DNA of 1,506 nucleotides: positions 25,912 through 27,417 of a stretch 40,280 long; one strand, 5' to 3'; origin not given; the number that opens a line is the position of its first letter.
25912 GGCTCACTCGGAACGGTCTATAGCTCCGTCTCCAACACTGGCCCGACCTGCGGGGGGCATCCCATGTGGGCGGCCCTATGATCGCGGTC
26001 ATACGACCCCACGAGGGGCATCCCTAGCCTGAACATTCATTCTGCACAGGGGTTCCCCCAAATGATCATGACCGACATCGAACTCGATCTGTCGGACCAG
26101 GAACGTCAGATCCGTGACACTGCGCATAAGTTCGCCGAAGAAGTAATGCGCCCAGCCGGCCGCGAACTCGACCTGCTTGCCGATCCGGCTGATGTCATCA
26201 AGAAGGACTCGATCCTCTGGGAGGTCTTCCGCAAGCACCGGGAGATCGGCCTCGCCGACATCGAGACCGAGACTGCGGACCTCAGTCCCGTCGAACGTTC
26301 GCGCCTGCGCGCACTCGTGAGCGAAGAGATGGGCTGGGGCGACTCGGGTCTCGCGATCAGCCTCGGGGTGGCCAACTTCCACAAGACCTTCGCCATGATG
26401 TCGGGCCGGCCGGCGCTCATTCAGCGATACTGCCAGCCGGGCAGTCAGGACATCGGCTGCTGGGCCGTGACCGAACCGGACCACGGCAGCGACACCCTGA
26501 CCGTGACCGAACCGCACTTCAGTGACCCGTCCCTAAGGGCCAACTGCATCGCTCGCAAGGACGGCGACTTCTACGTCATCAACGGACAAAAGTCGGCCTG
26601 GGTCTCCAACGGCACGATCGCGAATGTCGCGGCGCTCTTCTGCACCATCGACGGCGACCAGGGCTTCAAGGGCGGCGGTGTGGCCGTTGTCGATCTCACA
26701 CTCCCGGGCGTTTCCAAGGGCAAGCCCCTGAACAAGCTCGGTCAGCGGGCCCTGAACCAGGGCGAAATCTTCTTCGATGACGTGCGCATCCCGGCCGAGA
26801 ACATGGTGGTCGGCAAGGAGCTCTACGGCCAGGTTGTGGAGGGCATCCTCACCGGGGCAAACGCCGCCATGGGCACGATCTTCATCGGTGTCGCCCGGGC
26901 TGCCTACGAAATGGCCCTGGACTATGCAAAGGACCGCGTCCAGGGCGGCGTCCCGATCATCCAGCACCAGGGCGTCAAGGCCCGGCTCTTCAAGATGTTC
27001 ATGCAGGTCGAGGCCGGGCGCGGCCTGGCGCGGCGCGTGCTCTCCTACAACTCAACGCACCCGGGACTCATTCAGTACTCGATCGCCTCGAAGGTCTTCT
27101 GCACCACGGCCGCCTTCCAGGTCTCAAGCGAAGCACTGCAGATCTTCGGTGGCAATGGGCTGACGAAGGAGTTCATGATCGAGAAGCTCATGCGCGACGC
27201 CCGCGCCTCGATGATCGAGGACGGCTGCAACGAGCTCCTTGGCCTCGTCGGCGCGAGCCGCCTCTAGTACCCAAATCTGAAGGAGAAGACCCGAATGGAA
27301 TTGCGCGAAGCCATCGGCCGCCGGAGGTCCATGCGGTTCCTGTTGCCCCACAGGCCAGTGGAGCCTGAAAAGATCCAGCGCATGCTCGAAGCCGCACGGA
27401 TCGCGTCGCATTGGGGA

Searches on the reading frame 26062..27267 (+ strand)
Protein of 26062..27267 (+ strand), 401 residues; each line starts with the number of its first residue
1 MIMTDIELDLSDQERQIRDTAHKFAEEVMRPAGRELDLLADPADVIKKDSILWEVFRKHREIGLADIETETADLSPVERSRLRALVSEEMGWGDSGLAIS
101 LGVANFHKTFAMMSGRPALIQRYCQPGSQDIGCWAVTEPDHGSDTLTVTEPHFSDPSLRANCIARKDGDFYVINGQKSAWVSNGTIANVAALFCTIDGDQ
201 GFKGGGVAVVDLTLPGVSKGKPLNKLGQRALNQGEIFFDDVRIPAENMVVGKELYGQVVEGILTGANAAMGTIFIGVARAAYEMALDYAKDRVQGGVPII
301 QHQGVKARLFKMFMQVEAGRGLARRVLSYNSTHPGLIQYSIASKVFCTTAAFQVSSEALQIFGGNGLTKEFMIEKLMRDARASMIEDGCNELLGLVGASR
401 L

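Call 10: search_protein_families(library=pfam, proteins=[window:26062-27267:+])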
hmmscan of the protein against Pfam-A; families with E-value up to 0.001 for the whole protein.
window:26062-27267:+ (401 aa): 4 families
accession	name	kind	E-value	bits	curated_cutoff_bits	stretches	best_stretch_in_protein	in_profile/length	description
PF00441.29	Acyl-CoA_dh_1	-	3.6e-27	95.8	22.4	1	267-399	15-147/150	Acyl-CoA dehydrogenase, C-terminal domain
PF02770.24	Acyl-CoA_dh_M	-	1.5e-16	60.7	33.3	1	133-241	1-97/97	Acyl-CoA dehydrogenase, middle domain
PF08028.16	Acyl-CoA_dh_2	-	7.3e-10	39.7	22.7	1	271-382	4-125/134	Acyl-CoA dehydrogenase, C-terminal domain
PF02771.21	Acyl-CoA_dh_N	-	5.2e-06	27.2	22.9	1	11-123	1-105/113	Acyl-CoA dehydrogenase, N-terminal domain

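Call 14: find_encoding_contigs(protein=window:26062-27267:+, flank=10000, max_places=6)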
Protein window:26062-27267:+ (401 aa): no gene with exactly this product is on record in the collection.

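Call 32: search_protein_families(library=ncbifam, proteins=[window:26062-27267:+], max_evalue=0.00001)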
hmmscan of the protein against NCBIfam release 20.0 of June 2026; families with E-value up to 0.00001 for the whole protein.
window:26062-27267:+ (401 aa): 20 families
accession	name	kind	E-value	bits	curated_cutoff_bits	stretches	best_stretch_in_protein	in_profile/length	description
NF042972.1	AcrlCoAredClosAcrC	equivalog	7.9e-47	159.7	640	1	7-398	2-373/378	acryloyl-CoA reductase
NF043006.1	CyhCrbnylCoADH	equivalog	2.5e-39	135.3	650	1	78-396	64-370/380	cyclohexane-1-carbonyl-CoA dehydrogenase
NF042439.1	SulpropCoADesulf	equivalog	5.8e-35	120.7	600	1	145-394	109-363/379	3-sulfinopropanoyl-CoA desulfinase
NF045552.1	GlutCoADH_Des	equivalog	4.1e-34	118.4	470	1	84-390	71-368/387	glutaryl-CoA dehydrogenase Acd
NF058590.1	AcCoDHFadEBacil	equivalog_domain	3.2e-33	115.1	600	1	9-395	20-404/586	acyl-CoA dehydrogenase FadE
NF008997.0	PRK12341.1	equivalog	1.1e-31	110.2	537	1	145-394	121-369/382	acyl-CoA dehydrogenase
NF053553.1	prodigi_MBC_PigA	equivalog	1.7e-31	109.7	500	1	7-392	2-370/381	prodigiosin MBC biosynthesis dehydrogenase PigA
NF045652.1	ProlPCPDhRedW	equivalog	1.7e-29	102.8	650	1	130-392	116-364/376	L-prolyl-[peptidyl-carrier protein] dehydrogenase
TIGR03207.1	cyc_hxne_CoA_dh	equivalog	6.8e-27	94.2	575.35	1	12-395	3-365/372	cyclohexanecarboxyl-CoA dehydrogenase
NF002885.1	PRK03354.1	equivalog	2e-23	83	540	1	134-395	121-367/378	crotonobetainyl-CoA dehydrogenase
NF052270.1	Staph_DH_FadE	equivalog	9.4e-22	77.3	600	1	107-396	114-388/400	acyl-CoA dehydrogenase FadE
TIGR03203.1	pimD_small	equivalog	1.5e-14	53.9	652.7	1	162-387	138-360/378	pimeloyl-CoA dehydrogenase small subunit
TIGR03204.1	pimC_large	equivalog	2.4e-12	46.5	623.85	1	161-332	140-307/395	pimeloyl-CoA dehydrogenase large subunit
NF050027.1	acylCoADhIpdE2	equivalog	3.4e-12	46.5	450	1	261-383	175-292/311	acyl-CoA dehydrogenase IpdE2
NF037942.1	ac_ACP_DH_MbtN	equivalog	6.2e-09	35.1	700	1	166-394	133-358/376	mycobactin biosynthesis acyl-ACP dehydrogenase MbtN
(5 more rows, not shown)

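Call 39: find_related_loci(query=window:26062-27267:+, collection=metagenome_contigs, flank=6000)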
Query window:26062-27267:+ (401 aa) in metagenome_contigs; peptide patterns used: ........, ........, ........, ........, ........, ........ (x = any residue, [..] = any of these).
600 stretches matched a pattern (row limit reached: there are more); 566 encode a relative of the query (tblastn E <= 1e-3); the best 80 are kept; 80 distinct loci.
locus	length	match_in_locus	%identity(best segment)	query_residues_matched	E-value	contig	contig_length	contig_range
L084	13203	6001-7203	88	1-401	0e+0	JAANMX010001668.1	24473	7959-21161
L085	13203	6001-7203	88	1-401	0e+0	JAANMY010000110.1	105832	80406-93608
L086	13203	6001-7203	85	1-401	0e+0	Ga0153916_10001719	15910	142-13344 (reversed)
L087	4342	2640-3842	85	1-401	0e+0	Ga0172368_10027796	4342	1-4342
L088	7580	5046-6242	79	3-401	0e+0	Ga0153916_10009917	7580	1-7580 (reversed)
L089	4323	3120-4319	78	2-401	0e+0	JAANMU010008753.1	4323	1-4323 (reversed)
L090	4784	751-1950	77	2-401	0e+0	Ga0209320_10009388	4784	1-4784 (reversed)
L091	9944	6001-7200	76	2-401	0e+0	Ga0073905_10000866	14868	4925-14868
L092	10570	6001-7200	76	2-401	0e+0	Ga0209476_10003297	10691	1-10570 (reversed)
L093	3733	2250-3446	75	3-401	0e+0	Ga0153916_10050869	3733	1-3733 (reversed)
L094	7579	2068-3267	76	2-401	0e+0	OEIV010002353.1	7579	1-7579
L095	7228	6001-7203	76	1-401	0e+0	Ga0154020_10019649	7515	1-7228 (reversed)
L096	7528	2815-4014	76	2-401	0e+0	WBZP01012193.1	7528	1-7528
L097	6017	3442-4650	74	1-401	0e+0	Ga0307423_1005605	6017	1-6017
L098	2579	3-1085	80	41-401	0e+0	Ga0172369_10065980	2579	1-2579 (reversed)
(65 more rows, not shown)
